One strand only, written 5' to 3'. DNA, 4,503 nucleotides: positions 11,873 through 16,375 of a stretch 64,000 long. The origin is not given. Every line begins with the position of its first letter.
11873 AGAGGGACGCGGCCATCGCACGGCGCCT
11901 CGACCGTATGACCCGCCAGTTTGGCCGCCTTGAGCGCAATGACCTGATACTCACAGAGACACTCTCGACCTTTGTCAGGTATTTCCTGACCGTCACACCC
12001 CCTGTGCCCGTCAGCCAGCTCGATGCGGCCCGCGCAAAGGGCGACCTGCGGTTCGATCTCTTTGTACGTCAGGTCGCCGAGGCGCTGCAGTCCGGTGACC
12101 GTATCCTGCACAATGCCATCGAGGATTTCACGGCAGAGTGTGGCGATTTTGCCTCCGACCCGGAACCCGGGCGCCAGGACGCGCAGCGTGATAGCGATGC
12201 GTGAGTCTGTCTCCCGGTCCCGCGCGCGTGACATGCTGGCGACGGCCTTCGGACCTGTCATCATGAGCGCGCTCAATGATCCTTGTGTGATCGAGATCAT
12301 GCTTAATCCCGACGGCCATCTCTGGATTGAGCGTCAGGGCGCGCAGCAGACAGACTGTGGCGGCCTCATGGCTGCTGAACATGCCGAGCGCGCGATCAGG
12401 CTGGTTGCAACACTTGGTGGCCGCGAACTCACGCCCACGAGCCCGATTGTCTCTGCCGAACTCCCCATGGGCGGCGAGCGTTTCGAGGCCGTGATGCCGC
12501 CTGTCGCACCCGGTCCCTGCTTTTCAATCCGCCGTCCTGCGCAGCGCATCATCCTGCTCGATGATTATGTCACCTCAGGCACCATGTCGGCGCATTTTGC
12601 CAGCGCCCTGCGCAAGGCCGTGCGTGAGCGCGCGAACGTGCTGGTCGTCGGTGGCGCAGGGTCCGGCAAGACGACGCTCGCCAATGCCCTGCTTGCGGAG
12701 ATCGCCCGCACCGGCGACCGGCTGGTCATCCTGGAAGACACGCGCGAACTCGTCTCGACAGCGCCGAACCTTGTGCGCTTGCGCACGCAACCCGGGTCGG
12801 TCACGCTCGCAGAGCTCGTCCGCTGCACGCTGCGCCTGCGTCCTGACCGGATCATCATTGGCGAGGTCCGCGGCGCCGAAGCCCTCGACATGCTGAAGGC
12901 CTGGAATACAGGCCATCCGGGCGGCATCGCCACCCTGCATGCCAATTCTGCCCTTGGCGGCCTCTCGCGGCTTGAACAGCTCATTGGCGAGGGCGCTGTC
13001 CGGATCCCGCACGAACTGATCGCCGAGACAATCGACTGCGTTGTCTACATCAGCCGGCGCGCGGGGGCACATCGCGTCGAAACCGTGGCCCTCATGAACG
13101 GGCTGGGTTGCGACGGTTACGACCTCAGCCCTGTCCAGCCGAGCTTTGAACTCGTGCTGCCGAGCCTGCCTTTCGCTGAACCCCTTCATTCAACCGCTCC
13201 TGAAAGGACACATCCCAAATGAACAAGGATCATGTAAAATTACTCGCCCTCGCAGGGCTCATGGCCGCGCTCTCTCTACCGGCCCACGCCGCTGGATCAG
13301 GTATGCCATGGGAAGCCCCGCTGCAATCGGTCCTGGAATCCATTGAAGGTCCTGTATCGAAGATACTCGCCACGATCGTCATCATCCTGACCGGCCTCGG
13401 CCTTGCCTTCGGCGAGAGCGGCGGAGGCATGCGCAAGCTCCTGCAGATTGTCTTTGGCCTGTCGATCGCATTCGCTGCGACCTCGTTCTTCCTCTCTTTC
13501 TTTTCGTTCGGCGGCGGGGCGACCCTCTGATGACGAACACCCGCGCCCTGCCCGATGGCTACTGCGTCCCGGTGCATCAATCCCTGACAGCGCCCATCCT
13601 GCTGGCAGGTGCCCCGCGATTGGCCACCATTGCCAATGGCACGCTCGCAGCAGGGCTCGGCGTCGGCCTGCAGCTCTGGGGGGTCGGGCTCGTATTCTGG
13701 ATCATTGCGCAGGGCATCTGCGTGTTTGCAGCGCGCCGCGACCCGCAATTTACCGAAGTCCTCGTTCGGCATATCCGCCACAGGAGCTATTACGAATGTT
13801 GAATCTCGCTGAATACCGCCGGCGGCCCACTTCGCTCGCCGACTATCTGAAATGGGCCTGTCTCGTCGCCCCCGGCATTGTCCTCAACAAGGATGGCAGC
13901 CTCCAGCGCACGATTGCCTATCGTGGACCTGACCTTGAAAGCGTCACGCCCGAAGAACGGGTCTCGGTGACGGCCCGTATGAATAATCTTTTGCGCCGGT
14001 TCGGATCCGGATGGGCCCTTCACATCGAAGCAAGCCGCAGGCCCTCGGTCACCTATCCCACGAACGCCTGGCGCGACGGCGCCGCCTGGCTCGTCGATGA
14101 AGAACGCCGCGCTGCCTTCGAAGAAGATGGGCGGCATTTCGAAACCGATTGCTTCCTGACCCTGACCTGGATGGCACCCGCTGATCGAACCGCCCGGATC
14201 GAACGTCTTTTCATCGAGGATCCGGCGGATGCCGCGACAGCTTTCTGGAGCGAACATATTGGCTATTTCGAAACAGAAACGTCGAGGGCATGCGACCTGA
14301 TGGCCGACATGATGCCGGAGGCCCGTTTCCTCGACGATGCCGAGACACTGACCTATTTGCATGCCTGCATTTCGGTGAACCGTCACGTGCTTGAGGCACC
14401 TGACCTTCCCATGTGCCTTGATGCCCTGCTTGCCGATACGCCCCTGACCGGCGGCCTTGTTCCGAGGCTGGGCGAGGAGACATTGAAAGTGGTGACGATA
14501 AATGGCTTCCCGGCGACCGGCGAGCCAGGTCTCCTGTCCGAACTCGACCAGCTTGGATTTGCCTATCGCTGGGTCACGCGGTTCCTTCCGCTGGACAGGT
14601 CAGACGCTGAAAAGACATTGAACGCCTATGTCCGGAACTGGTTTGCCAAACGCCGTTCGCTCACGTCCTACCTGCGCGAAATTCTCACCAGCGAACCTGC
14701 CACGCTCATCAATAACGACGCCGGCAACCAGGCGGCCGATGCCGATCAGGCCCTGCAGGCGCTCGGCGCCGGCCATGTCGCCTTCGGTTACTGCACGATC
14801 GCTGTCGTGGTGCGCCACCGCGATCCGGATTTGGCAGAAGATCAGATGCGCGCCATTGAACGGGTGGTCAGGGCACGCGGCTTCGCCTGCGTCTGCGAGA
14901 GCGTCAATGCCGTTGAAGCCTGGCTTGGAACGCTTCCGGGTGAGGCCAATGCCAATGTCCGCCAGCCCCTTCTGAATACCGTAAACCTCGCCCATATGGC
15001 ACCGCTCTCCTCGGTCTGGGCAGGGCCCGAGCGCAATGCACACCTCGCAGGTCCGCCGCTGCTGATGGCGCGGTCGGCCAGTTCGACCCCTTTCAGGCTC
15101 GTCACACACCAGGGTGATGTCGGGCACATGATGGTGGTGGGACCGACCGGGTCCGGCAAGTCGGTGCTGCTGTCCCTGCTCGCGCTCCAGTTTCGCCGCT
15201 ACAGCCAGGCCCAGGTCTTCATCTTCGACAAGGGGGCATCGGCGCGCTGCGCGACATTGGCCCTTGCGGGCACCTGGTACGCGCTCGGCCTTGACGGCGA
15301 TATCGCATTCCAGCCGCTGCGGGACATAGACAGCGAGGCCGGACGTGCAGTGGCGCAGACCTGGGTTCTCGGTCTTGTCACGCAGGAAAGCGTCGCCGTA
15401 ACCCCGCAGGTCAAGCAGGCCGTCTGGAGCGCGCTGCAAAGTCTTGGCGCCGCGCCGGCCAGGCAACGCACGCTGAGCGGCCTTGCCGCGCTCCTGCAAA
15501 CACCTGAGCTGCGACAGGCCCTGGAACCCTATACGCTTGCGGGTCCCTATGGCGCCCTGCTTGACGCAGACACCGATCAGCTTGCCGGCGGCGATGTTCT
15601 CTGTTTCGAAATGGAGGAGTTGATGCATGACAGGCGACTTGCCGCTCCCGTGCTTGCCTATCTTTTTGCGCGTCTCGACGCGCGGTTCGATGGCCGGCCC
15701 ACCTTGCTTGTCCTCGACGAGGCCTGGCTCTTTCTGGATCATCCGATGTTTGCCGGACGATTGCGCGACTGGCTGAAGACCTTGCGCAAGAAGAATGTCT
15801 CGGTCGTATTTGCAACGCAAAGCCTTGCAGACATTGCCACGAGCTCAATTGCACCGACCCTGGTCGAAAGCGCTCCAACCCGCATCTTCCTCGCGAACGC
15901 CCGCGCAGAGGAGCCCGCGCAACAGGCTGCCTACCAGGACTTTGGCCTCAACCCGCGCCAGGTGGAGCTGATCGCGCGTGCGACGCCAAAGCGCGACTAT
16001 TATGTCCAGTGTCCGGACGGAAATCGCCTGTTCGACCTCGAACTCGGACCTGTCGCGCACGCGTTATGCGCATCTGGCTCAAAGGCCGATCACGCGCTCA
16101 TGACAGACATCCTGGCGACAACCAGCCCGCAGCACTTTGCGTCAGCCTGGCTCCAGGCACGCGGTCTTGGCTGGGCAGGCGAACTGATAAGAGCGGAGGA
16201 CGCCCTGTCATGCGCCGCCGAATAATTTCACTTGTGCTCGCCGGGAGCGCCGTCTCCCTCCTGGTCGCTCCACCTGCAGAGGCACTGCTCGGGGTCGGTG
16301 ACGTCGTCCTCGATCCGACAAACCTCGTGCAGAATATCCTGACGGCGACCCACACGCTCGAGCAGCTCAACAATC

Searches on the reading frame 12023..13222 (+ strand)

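Call 74: search_protein_families(library=pfam, proteins=[window:12023-13222:+], max_evalue=0.00001)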
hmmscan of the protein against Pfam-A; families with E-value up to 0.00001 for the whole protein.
window:12023-13222:+ (399 aa): 3 families
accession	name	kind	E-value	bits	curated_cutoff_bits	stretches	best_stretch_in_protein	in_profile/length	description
PF00437.27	T2SSE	-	8.7e-38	130.4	24.9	1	135-341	65-273/370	Type II/IV secretion system protein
PF13191.12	AAA_16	-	2.3e-06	28.6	32.6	1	190-247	10-72/167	AAA ATPase domain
PF20720.3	nSTAND3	-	9.4e-06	25.8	27.2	0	197-245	11-59/155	Novel STAND NTPase 3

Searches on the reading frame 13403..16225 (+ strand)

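Call 74: search_protein_families(library=pfam, proteins=[window:13403-16225:+], max_evalue=0.00001)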
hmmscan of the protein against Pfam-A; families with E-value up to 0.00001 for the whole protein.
window:13403-16225:+ (940 aa): 2 families
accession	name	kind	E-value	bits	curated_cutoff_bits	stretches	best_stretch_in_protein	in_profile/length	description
PF19044.6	P-loop_TraG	-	3.3e-12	46.2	25.8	1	703-834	184-320/413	TraG P-loop domain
PF03135.19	CagE_TrbE_VirB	-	7.2e-07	29.8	21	1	436-520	120-204/204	CagE, TrbE, VirB family, component of type IV transporter system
